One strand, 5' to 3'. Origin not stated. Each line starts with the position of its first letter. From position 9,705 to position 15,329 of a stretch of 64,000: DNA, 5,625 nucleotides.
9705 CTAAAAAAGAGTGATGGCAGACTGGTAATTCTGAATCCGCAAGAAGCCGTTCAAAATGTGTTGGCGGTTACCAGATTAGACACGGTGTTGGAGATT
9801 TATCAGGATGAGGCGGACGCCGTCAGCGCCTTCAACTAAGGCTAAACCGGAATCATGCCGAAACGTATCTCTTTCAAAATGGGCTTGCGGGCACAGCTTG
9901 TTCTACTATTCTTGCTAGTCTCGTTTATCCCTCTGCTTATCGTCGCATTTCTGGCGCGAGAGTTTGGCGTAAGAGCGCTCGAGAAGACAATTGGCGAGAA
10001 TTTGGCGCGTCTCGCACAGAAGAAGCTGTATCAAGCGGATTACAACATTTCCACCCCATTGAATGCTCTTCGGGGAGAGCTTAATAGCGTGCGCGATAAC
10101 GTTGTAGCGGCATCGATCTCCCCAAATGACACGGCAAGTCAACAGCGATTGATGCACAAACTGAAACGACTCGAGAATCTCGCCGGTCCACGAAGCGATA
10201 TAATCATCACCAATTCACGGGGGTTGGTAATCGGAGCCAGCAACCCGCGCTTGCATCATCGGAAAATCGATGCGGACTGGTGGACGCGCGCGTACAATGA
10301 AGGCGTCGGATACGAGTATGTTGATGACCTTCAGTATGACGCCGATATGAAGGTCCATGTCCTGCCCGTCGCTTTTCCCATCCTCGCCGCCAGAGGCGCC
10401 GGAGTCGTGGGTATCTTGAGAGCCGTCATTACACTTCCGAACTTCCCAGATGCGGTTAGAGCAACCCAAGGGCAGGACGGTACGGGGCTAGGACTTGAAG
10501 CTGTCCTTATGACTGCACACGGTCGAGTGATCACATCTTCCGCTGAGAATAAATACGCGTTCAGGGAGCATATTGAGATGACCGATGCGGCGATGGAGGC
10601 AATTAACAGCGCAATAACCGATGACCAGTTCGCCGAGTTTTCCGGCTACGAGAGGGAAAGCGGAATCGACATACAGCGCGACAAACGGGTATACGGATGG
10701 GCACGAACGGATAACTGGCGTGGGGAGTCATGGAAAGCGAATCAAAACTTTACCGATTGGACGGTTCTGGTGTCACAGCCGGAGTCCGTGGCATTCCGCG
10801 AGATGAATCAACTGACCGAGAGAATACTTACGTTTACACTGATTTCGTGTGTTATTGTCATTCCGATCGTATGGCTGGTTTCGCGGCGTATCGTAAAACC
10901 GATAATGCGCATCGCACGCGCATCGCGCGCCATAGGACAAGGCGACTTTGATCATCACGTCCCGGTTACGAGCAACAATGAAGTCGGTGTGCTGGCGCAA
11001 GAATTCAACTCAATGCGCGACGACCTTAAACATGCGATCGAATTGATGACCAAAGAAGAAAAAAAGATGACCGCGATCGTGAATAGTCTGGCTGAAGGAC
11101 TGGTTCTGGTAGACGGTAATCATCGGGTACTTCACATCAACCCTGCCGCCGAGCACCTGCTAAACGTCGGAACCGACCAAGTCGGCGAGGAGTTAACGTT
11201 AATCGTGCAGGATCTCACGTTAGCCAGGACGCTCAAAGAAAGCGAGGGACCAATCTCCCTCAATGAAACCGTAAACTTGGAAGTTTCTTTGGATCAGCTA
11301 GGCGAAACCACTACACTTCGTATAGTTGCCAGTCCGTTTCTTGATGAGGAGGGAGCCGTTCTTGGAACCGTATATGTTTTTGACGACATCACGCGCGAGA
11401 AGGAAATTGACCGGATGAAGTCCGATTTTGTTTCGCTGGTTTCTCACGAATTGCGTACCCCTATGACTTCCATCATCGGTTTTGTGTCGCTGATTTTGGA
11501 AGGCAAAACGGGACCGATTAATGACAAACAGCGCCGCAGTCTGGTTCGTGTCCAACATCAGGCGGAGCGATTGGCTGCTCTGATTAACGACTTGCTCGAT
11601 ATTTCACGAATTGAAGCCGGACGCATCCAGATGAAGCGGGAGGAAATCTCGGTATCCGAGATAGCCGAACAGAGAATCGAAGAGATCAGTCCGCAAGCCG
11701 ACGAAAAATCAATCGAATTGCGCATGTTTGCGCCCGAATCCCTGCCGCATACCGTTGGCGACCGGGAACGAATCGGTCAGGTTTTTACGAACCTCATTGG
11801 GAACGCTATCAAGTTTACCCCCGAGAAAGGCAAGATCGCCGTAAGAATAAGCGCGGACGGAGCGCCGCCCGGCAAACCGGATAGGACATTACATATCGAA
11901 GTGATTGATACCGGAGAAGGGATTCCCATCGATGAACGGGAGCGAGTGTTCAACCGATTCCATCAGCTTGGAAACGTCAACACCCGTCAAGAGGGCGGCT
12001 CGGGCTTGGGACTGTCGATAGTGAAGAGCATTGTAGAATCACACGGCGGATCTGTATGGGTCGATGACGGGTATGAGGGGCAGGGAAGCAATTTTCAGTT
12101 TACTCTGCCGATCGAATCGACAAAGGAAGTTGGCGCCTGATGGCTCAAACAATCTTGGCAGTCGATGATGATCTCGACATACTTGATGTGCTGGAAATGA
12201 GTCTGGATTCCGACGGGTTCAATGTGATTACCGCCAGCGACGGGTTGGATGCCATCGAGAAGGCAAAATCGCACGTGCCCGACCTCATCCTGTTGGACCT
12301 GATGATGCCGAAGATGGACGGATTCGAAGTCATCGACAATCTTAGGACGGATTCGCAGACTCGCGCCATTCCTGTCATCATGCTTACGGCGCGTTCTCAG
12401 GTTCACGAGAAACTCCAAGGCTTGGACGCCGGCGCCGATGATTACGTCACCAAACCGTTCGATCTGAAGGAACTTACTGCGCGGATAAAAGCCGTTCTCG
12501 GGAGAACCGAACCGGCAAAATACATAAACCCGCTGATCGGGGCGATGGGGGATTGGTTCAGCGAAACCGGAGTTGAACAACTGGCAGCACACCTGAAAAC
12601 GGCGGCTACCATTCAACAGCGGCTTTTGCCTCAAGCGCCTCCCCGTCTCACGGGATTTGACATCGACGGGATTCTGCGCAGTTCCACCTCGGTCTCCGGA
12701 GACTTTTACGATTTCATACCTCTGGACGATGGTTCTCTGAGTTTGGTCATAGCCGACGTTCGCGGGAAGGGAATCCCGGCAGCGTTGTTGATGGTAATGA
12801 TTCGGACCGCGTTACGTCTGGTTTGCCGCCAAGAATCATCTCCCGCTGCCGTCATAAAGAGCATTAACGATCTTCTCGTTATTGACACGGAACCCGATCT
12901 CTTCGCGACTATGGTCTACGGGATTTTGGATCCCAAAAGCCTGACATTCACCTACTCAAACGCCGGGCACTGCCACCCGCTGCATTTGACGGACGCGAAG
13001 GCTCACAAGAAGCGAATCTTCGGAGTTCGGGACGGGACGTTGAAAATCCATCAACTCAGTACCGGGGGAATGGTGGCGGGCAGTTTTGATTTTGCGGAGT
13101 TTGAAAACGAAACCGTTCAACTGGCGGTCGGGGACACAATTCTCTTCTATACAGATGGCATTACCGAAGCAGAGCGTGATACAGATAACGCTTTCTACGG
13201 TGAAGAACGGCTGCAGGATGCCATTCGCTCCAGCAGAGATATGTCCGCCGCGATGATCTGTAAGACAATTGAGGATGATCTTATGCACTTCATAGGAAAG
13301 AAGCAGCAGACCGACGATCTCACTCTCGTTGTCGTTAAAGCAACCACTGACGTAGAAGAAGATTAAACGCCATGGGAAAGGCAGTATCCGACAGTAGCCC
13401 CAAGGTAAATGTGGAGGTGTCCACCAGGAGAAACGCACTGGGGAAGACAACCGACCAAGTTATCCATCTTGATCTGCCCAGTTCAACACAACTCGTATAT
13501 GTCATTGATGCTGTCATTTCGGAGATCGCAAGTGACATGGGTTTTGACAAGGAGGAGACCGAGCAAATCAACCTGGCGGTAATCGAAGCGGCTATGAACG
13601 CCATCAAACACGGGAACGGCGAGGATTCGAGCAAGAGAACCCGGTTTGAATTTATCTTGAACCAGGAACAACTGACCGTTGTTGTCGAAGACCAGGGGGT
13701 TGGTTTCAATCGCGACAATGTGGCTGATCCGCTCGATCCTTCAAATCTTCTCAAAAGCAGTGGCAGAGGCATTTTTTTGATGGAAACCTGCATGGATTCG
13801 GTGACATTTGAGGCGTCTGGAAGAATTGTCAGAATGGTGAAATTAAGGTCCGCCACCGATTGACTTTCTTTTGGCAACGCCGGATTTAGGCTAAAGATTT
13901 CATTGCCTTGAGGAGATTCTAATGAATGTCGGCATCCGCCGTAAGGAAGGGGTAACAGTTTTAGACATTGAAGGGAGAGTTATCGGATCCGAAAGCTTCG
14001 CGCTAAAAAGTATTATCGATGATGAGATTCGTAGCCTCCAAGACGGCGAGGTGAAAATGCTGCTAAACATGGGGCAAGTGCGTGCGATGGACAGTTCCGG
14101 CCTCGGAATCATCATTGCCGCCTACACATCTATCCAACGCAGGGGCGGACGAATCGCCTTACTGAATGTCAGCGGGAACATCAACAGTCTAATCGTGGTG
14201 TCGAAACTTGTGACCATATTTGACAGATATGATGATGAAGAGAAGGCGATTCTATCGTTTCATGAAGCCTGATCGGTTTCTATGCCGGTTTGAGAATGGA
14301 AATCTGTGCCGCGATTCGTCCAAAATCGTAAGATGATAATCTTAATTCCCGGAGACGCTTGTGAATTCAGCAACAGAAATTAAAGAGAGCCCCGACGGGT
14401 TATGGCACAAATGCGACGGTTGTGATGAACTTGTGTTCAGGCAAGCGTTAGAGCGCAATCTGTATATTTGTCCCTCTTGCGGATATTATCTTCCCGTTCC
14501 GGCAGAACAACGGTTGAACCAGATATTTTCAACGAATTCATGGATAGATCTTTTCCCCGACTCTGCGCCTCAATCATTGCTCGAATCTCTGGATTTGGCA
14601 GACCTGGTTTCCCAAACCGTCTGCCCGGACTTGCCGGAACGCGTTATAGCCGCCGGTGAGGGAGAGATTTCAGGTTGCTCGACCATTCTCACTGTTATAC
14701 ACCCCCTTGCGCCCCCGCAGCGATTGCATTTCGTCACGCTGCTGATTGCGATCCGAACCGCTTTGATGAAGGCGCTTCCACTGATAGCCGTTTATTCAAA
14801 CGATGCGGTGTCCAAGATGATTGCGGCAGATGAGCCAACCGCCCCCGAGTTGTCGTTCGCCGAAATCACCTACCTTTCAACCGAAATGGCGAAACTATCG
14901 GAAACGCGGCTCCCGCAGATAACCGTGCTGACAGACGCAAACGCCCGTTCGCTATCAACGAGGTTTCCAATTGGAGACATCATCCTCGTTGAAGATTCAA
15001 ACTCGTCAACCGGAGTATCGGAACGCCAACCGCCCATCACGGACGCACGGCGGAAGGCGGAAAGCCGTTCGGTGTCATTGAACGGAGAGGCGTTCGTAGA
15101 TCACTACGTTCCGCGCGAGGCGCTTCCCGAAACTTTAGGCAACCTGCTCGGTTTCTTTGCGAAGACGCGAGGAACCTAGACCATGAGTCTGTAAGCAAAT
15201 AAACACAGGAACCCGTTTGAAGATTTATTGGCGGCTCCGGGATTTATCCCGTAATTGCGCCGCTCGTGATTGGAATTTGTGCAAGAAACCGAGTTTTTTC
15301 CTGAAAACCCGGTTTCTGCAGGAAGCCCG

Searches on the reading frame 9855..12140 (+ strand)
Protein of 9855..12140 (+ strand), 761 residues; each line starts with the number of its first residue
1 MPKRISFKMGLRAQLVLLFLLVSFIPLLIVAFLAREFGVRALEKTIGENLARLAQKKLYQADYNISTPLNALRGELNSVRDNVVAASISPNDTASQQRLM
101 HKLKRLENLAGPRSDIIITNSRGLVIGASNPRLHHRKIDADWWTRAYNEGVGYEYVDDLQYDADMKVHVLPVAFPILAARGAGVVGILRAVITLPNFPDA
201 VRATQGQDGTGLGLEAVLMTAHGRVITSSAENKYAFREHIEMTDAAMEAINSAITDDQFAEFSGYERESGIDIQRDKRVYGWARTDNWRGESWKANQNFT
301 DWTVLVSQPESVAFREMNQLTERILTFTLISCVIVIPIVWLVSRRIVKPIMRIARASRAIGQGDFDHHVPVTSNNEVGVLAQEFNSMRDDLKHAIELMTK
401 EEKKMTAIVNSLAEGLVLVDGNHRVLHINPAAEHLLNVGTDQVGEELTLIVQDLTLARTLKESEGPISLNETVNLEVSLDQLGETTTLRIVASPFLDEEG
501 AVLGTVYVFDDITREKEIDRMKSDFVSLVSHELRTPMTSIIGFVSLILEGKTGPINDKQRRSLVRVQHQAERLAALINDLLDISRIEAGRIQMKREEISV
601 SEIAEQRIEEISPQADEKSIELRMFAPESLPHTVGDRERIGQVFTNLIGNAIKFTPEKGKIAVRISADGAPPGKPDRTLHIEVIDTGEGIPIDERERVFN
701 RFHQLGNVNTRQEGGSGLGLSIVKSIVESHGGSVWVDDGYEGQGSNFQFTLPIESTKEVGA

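Call 10: search_protein_families(library=pfam, proteins=[window:9855-12140:+], max_evalue=0.001)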
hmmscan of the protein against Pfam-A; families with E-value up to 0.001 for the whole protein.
window:9855-12140:+ (761 aa): 9 families
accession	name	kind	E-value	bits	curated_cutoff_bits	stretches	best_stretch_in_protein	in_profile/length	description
PF02518.31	HATPase_c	-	1.2e-31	109.9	26.4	1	635-754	1-110/111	Histidine kinase-, DNA gyrase B-, and HSP90-like ATPase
PF00512.31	HisKA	-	7.3e-22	77.6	26.9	1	521-589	1-66/66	His Kinase A (phospho-acceptor) domain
PF00672.30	HAMP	-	1.9e-15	57.4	25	1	341-392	1-52/53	HAMP domain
PF13596.12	PAS_10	-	1.5e-08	35.6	22.1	1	405-513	1-106/106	PAS domain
PF00989.32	PAS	-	1e-07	32.4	22.6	1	405-512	3-113/113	PAS fold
PF02743.24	dCache_1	-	2.7e-06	27.5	45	1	45-306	2-239/240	Cache domain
PF13188.13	PAS_8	-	1.1e-05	25.6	21.8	1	406-453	4-49/65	PAS domain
PF13426.13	PAS_9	-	4.1e-05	24.2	27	1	414-513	2-102/103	PAS domain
PF08448.16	PAS_4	-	0.00044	20.9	23.1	0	410-516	2-109/110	PAS fold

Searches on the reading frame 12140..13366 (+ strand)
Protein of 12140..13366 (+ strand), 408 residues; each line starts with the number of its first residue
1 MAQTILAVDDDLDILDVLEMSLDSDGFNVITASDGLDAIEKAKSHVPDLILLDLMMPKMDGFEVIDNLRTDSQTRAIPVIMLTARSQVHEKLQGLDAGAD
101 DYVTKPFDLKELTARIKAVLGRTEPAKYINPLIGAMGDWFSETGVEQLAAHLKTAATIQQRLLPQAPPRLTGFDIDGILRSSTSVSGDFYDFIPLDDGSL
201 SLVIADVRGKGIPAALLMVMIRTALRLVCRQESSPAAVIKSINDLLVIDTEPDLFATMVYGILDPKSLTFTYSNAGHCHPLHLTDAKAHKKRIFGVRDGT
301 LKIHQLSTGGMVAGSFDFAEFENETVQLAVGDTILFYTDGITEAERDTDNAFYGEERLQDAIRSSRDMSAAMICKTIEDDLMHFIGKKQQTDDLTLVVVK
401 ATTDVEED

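Call 10: search_protein_families(library=pfam, proteins=[window:12140-13366:+], max_evalue=0.001)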
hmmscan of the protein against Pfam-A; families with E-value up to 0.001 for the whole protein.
window:12140-13366:+ (408 aa): 2 families
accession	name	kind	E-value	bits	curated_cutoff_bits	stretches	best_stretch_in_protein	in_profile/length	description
PF07228.17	SpoIIE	-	2.5e-49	168.3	25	1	196-400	1-190/192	Stage II sporulation protein E (SpoIIE)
PF00072.30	Response_reg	-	1.2e-30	106.4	30.2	1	5-117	1-111/111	Response regulator receiver domain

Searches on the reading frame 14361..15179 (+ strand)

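Call 35: search_protein_families(library=ncbifam, proteins=[window:14361-15179:+], max_evalue=0.001)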
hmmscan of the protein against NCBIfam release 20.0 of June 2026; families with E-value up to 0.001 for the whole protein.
window:14361-15179:+ (272 aa): 1 family
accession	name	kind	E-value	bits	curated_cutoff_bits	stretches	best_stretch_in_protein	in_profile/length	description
TIGR00515.1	accD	equivalog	6.3e-19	68.4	317.45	1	4-264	15-277/285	acetyl-CoA carboxylase, carboxyltransferase subunit beta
